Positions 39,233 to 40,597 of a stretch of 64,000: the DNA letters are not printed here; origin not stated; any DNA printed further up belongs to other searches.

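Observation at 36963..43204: LuxE/LuxC-containing acyl-ACP module embedded in a polysaccharide locus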

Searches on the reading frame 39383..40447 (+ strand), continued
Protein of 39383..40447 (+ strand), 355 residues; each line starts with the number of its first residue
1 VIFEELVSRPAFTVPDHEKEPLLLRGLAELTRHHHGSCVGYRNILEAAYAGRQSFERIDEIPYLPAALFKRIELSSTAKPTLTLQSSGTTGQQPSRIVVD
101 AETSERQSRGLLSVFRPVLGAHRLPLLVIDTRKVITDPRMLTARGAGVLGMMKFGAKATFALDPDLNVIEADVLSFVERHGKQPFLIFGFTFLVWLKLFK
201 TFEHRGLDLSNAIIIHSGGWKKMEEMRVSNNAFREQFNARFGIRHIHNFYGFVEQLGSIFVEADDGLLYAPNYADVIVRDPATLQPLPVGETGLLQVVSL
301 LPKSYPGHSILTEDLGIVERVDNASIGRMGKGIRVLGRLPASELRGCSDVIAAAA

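Call 81: find_homologous_proteins(query=L080:697-2997:+, max_evalue=1e-20)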
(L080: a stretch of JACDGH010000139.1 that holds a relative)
Query L080:697-2997:+ (767 aa): 577 proteins with E <= 1e-20 among 8000 candidates; the best 120 are listed.
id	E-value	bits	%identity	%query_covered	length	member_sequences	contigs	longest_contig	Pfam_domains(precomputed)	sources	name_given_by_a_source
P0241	0.0e+0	1789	100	100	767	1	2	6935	PF04443.18,PF05893.20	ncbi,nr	ncbi:MAG: hypothetical protein H0X29_07840 [Parachlamydiaceae bacterium]|nr:hypothetical protein [Pa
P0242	0.0e+0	1284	72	99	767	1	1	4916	PF04443.18,PF05893.20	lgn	-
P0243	0.0e+0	1282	71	100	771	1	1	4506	PF04443.18,PF05893.20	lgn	-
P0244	0.0e+0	1247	70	99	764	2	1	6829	PF04443.18,PF05893.20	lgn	-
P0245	0.0e+0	1220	69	99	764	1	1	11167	PF04443.18,PF05893.20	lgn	-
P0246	0.0e+0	1133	64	99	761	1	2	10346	PF04443.18,PF05893.20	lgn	-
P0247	2.3e-235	802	48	98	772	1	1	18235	PF04443.18,PF05893.20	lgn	-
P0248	2.1e-179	617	39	99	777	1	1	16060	PF04443.18,PF05893.20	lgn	-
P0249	1.7e-178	613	39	97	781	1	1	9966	PF04443.18,PF05893.20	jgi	-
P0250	9.9e-176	604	40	98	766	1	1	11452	PF04443.18,PF05893.20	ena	-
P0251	3.7e-175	602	39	99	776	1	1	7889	PF04443.18,PF05893.20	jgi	jgi:hypothetical protein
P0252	2.0e-173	597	39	98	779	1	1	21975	PF04443.18,PF05893.20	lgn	-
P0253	2.2e-172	593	38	99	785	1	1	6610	PF04443.18,PF05893.20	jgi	jgi:hypothetical protein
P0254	1.3e-170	587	38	99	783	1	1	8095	PF04443.18,PF05893.20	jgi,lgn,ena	-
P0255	2.3e-170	587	37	99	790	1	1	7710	PF04443.18,PF05893.20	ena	-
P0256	4.3e-168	579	39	96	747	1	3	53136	PF04443.18,PF05893.20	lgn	-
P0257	5.1e-168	579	37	99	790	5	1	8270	PF04443.18,PF05893.20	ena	-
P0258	1.9e-167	577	38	98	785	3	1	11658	PF04443.18,PF05893.20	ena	-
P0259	2.6e-167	577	38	98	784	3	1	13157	PF04443.18,PF05893.20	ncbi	-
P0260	3.0e-167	576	37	99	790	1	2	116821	PF04443.18,PF05893.20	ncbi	-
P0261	3.2e-167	576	37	99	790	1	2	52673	PF04443.18,PF05893.20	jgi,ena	-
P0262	4.2e-167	576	38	99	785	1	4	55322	PF04443.18,PF05893.20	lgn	-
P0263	4.2e-167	576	39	99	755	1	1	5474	PF04443.18,PF05893.20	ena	-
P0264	7.0e-167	575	38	99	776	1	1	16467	PF04443.18,PF05893.20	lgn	-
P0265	9.1e-167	575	38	99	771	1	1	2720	PF04443.18,PF05893.20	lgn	-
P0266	1.5e-166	574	37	99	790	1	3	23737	PF04443.18,PF05893.20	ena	-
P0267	1.7e-166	574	38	99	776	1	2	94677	PF04443.18,PF05893.20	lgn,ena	-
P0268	2.2e-166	573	40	97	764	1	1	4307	PF04443.18,PF05893.20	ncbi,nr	ncbi:MAG: hypothetical protein LBH59_08220, partial [Planctomycetaceae bacterium]|nr:hypothetical pr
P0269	2.9e-166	573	38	98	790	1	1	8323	PF04443.18,PF05893.20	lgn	-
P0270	7.2e-166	572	38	99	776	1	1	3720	PF04443.18,PF05893.20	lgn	-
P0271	7.3e-166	572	38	99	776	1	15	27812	PF04443.18,PF05893.20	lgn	-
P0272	8.5e-166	572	39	99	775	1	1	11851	PF04443.18,PF05893.20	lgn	-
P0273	1.1e-165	571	38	99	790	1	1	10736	PF04443.18,PF05893.20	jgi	jgi:hypothetical protein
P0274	1.2e-165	571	38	99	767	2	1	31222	PF04443.18,PF05893.20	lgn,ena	-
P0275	1.8e-165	570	37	99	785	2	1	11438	PF04443.18,PF05893.20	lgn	-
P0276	2.5e-165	570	38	99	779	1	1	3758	PF04443.18,PF05893.20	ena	-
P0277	6.8e-165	569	37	99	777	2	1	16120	PF04443.18,PF05893.20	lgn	-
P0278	8.8e-165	568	38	99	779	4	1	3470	PF04443.18,PF05893.20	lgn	-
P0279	1.1e-164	568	38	99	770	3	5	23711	PF04443.18,PF05893.20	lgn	-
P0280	1.2e-164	568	38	98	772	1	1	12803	PF04443.18,PF05893.20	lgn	-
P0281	2.7e-164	567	38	92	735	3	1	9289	PF04443.18,PF05893.20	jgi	jgi:hypothetical protein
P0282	3.4e-164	566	38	99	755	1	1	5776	PF04443.18,PF05893.20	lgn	-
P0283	3.6e-164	566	37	99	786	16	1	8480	PF04443.18,PF05893.20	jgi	-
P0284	4.0e-164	566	38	99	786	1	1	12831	PF04443.18,PF05893.20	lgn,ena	-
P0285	4.3e-164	566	38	99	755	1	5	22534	PF04443.18,PF05893.20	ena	-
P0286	5.3e-164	566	38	98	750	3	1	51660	PF04443.18,PF05893.20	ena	-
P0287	5.7e-164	565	39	99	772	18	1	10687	PF04443.18,PF05893.20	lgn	-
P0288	9.8e-164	565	38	99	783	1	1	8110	PF04443.18,PF05893.20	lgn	-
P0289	1.2e-163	564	39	99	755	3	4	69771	PF04443.18,PF05893.20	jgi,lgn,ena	-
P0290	1.2e-163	564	37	99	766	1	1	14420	PF04443.18,PF05893.20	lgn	-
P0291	1.5e-163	564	38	99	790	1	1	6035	PF04443.18,PF05893.20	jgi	jgi:hypothetical protein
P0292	1.9e-163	564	38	99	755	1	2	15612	PF04443.18,PF05893.20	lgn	-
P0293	3.7e-163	563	38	99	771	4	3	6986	PF04443.18,PF05893.20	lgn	-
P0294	3.9e-163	563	39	99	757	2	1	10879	PF04443.18,PF05893.20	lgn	-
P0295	5.6e-163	562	37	99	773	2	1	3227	PF04443.18,PF05893.20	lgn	-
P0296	7.7e-163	562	38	98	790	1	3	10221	PF04443.18,PF05893.20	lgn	-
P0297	8.0e-163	562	37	99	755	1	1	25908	PF04443.18,PF05893.20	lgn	-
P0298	8.5e-163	562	38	99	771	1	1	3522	PF04443.18,PF05893.20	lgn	-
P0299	9.0e-163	562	38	99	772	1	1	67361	PF04443.18,PF05893.20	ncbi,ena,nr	ncbi:MAG: hypothetical protein J1F60_00985 [Oscillospiraceae bacterium]|nr:hypothetical protein [Osc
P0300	9.8e-163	561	38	99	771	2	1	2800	PF04443.18,PF05893.20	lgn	-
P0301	1.1e-162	561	38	99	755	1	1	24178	PF04443.18,PF05893.20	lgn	-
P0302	1.1e-162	561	37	99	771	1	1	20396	PF04443.18,PF05893.20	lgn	-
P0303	1.5e-162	561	37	99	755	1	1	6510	PF04443.18,PF05893.20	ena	-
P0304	2.0e-162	560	38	99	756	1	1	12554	PF04443.18,PF05893.20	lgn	-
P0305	4.8e-162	559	36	99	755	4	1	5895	PF04443.18,PF05893.20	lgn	-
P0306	5.0e-162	559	38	98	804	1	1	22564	PF04443.18,PF05893.20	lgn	-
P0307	5.4e-162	559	38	99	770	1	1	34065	PF04443.18,PF05893.20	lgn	-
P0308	6.5e-162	559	37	99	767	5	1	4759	PF04443.18,PF05893.20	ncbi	-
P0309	7.1e-162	559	37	99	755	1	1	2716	PF04443.18,PF05893.20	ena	-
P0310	7.3e-162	559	39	99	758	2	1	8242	PF04443.18,PF05893.20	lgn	-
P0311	7.9e-162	558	37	99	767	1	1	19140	PF04443.18,PF05893.20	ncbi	ncbi:MAG: acyl-CoA reductase [Porcipelethomonas sp.]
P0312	1.0e-161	558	37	99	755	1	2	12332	PF04443.18,PF05893.20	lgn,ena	-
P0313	1.1e-161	558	37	99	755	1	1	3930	PF04443.18,PF05893.20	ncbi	-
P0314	1.1e-161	558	38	99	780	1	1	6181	PF04443.18,PF05893.20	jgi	jgi:hypothetical protein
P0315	1.2e-161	558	38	99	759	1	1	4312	PF04443.18,PF05893.20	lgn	-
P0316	1.4e-161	558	38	99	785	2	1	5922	PF04443.18,PF05893.20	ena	-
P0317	1.4e-161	558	37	99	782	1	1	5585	PF04443.18,PF05893.20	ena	-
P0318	1.5e-161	558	38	99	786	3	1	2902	PF04443.18,PF05893.20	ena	-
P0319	1.5e-161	557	39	99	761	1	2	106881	PF04443.18,PF05893.20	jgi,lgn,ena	-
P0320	1.7e-161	557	37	99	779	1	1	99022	PF04443.18,PF05893.20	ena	-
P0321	2.3e-161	557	38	99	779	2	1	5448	PF04443.18,PF05893.20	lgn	-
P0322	2.9e-161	557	37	99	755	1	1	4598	PF04443.18,PF05893.20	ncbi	-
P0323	3.3e-161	556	38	99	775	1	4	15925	PF04443.18,PF05893.20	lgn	-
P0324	3.7e-161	556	38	99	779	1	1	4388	PF04443.18,PF05893.20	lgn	-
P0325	3.8e-161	556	37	99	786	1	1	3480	PF04443.18,PF05893.20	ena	-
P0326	5.2e-161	556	38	99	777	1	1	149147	PF04443.18,PF05893.20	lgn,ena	-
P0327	5.7e-161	556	37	99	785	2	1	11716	PF04443.18,PF05893.20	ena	-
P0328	8.4e-161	555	37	99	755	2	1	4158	PF04443.18,PF05893.20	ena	-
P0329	8.4e-161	555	37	99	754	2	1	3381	PF04443.18,PF05893.20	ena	-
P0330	9.4e-161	555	37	99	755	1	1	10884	PF04443.18,PF05893.20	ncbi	-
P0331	1.3e-160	554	38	99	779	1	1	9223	PF04443.18,PF05893.20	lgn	-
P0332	1.3e-160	554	36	99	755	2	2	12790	PF04443.18,PF05893.20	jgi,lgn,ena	-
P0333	1.4e-160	554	38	99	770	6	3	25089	PF04443.18,PF05893.20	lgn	-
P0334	1.5e-160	554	37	99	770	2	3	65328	PF04443.18,PF05893.20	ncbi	-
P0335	1.6e-160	554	37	99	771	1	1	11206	PF04443.18,PF05893.20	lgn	-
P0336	1.8e-160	554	36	98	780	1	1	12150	PF04443.18,PF05893.20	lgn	-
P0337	2.2e-160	554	38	99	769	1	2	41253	PF04443.18,PF05893.20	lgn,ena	-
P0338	2.3e-160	554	37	99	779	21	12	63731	PF04443.18,PF05893.20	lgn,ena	-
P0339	2.3e-160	554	38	99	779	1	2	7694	PF04443.18,PF05893.20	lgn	-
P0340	2.4e-160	554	37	99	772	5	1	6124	PF04443.18,PF05893.20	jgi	-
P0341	2.8e-160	553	39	99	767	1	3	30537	PF04443.18,PF05893.20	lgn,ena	-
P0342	3.1e-160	553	38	99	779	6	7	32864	PF04443.18,PF05893.20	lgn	-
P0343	3.2e-160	553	38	99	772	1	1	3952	PF04443.18,PF05893.20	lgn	-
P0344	3.2e-160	553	38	99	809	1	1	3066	PF04443.18,PF05893.20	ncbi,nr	ncbi:MAG: hypothetical protein LBB88_01190, partial [Planctomycetaceae bacterium]|nr:hypothetical pr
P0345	3.5e-160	553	37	99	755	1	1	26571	PF04443.18,PF05893.20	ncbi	-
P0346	3.6e-160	553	38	99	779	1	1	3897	PF04443.18,PF05893.20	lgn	-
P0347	3.7e-160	553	38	99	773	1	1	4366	PF04443.18,PF05893.20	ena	-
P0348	4.0e-160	553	37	99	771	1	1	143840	PF04443.18,PF05893.20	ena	-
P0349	4.2e-160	553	38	99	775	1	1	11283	PF04443.18,PF05893.20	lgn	-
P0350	4.5e-160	553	37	99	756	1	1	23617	PF04443.18,PF05893.20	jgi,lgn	-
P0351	4.8e-160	553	38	99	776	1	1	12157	PF04443.18,PF05893.20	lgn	-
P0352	5.4e-160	552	37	99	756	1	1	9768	PF04443.18,PF05893.20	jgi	-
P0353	5.4e-160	552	37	99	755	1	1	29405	PF04443.18,PF05893.20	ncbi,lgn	-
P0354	5.5e-160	552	38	99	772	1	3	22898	PF04443.18,PF05893.20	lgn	-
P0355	5.6e-160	552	37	99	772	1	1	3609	PF04443.18,PF05893.20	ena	-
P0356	6.6e-160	552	39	99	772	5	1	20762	PF04443.18,PF05893.20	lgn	-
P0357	6.8e-160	552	39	99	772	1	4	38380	PF04443.18,PF05893.20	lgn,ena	-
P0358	7.3e-160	552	37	99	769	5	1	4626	PF04443.18,PF05893.20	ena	-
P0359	7.5e-160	552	39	99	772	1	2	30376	PF04443.18,PF05893.20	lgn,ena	-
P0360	7.8e-160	552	37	99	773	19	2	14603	PF04443.18,PF05893.20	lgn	-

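Call 83: find_encoding_contigs(protein=P0299, flank=9000, max_places=1)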
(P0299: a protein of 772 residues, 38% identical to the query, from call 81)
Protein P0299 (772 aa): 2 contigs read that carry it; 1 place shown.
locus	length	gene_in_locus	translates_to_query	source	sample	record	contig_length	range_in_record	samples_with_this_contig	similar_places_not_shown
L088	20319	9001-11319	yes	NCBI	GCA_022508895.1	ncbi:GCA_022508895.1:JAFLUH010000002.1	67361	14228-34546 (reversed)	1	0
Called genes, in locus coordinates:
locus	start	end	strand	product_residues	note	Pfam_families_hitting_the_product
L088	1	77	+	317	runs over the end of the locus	PF01522:Polysacc_deac_1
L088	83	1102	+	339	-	-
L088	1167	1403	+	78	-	-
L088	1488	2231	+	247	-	PF00106:adh_short, PF01370:Epimerase (weak), PF05368:NmrA (weak), PF08659:KR, PF23441:SDR, PF13460:NAD_binding_10 (weak), PF13561:adh_short_C2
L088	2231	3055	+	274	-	PF00456:Transketolase_N, PF13292:DXP_synthase_N, PF00676:E1_dh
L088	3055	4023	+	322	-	PF02779:Transket_pyr, PF02780:Transketolase_C, PF17147:PFOR_II (weak)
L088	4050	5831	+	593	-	PF02776:TPP_enzyme_N, PF00205:TPP_enzyme_M, PF02775:TPP_enzyme_C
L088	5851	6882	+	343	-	PF03102:NeuB, PF08666:SAF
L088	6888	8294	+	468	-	PF00501:AMP-binding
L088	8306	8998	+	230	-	PF00975:Thioesterase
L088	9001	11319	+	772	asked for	PF04443:LuxE, PF05893:LuxC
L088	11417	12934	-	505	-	PF04991:LicD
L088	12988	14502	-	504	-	PF04991:LicD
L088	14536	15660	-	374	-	PF02776:TPP_enzyme_N, PF02775:TPP_enzyme_C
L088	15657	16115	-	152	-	PF01467:CTP_transf_like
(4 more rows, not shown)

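Call 87: search_protein_families(library=pfam, proteins=[L012:5104-6570:+, L024:6500-7216:+, L056:8964-10058:+, L057:6684-7430:-, L060:12278-13207:+, L061:5396-6325:+, L070:6619-7263:+, L070:12304-13494:+, L081:5905-7494:+, L085:12346-13284:-], max_evalue=0.001)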
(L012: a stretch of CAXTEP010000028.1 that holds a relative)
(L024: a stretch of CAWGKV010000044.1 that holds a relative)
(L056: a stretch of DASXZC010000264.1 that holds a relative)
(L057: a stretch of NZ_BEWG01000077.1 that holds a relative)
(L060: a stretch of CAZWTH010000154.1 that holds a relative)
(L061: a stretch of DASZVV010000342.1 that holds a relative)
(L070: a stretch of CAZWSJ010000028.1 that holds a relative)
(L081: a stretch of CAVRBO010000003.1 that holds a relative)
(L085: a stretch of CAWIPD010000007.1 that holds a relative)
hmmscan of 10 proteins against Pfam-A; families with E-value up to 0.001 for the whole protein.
L012:5104-6570:+ (489 aa): 1 family
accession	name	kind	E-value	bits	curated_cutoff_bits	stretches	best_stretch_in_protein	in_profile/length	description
PF04932.20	Wzy_C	-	1.3e-17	64.4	31.7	1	266-405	2-149/149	O-Antigen ligase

L024:6500-7216:+ (239 aa): 0 families

L056:8964-10058:+ (365 aa): 0 families

L057:6684-7430:- (249 aa): 1 family
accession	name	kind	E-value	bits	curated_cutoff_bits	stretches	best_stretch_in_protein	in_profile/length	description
PF02511.20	Thy1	-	1.7e-59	201.2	24.8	1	31-224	8-191/191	Thymidylate synthase complementing protein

L060:12278-13207:+ (310 aa): 0 families

L061:5396-6325:+ (310 aa): 0 families

L070:6619-7263:+ (215 aa): 1 family
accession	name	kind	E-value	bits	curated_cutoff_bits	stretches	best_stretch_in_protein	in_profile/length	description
PF13302.13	Acetyltransf_3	-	1.7e-09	38.9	25.4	1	33-168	4-138/138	Acetyltransferase (GNAT) domain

L070:12304-13494:+ (397 aa): 5 families
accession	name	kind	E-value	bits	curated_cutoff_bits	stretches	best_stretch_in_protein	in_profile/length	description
PF01408.29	GFO_IDH_MocA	-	1.4e-29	103.7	24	1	43-161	2-120/120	Oxidoreductase family, NAD-binding Rossmann fold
PF22725.1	GFO_IDH_MocA_C3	-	1.2e-09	38.6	27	1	170-278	2-122/124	GFO/IDH/MocA C-terminal domain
PF03447.22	NAD_binding_3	-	2.2e-06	28.8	24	1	48-155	1-111/116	Homoserine dehydrogenase, NAD binding domain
PF02894.22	GFO_IDH_MocA_C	-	8.6e-05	22.9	22.9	1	203-368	42-209/218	Oxidoreductase family, C-terminal alpha/beta domain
PF01118.30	Semialdhyde_dh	-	0.0001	23.1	26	1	44-130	2-93/121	Semialdehyde dehydrogenase, NAD binding domain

L081:5905-7494:+ (530 aa): 4 families
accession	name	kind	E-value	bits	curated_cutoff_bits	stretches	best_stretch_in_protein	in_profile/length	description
PF13692.12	Glyco_trans_1_4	-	1.4e-41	142.5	27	1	342-480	3-142/142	Glycosyl transferases group 1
PF00534.26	Glycos_transf_1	-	1.9e-39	135.4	26.4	1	332-490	7-168/172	Glycosyl transferases group 1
PF13439.12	Glyco_transf_4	-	1.1e-11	45.5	28.5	1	164-320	2-170/170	Glycosyltransferase Family 4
PF20706.3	GT4-conflict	-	2.6e-06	27.1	26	1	279-489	141-366/385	Family 4 Glycosyltransferase in conflict systems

L085:12346-13284:- (313 aa): 0 families

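Call 101: search_protein_representatives(protein=window:39383-40447:+)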
Query: 355 residues. Proteins with E-value up to 0.001 (for the whole library): 1916; up to 1e-10: 933; up to 1e-30: 358. The best 150 are listed.
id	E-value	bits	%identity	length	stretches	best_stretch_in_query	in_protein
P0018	1.0e-148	511.1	91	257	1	99-355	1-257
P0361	1.4e-99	349.6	47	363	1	12-355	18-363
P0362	1.2e-96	339.9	49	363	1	12-351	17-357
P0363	2.7e-96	338.8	46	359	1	4-350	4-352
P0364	6.5e-94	330.9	43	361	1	4-353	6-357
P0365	5.3e-92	324.6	45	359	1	1-354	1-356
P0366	2.3e-91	322.6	43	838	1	12-350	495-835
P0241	3.3e-91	322.0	43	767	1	7-351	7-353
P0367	3.6e-89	315.3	46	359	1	17-353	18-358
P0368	3.8e-89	315.3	42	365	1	6-352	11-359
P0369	9.7e-88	310.6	42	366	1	8-352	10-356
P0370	4.4e-85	301.9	45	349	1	7-353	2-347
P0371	1.8e-84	299.9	44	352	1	3-351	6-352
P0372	9.3e-84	297.5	48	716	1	10-355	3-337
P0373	1.9e-83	296.5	43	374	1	4-354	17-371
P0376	4.6e-82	292.0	44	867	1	3-350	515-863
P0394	4.5e-74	265.7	41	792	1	13-350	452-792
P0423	5.0e-66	239.2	40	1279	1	11-353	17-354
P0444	9.7e-62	225.2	37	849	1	7-350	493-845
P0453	2.5e-60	220.5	35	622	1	5-352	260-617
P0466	3.4e-58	213.5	37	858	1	4-351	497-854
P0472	1.0e-56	208.6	37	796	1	29-351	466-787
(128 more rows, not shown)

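Call 102: list_cluster_members(proteins=[P0366, P0376, P0394, P0444, P0466, P0472, P0453, P0423])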
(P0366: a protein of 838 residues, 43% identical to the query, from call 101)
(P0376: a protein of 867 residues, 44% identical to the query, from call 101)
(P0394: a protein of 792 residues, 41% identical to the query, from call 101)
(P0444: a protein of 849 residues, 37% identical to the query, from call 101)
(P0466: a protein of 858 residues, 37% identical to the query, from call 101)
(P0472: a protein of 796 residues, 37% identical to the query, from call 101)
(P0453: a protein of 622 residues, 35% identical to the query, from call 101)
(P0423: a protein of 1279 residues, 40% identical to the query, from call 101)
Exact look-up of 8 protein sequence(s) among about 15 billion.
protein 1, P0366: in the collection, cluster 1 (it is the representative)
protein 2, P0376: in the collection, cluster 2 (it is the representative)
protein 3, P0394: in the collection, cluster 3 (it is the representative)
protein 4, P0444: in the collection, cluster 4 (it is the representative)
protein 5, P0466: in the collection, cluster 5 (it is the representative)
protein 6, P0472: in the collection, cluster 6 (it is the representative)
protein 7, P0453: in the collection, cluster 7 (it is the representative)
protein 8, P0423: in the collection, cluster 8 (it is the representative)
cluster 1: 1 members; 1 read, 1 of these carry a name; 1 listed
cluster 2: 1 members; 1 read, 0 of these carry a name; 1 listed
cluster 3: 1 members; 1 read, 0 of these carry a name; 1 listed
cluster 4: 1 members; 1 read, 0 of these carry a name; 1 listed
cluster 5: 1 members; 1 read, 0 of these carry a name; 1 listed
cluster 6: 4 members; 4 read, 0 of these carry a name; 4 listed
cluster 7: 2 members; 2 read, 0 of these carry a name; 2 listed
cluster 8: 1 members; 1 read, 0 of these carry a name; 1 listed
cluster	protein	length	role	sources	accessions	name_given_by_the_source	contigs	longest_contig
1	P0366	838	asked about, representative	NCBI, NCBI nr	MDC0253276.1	AMP-binding protein [Bacteriovoracales bacterium]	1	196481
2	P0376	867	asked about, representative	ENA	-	-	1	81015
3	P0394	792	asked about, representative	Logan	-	-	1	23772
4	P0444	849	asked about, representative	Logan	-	-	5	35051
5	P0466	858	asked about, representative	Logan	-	-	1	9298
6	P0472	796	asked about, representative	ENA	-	-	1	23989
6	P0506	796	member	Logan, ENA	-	-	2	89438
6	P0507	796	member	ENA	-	-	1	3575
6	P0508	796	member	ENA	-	-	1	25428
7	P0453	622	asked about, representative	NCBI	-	-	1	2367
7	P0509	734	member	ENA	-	-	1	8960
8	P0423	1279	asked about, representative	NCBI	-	-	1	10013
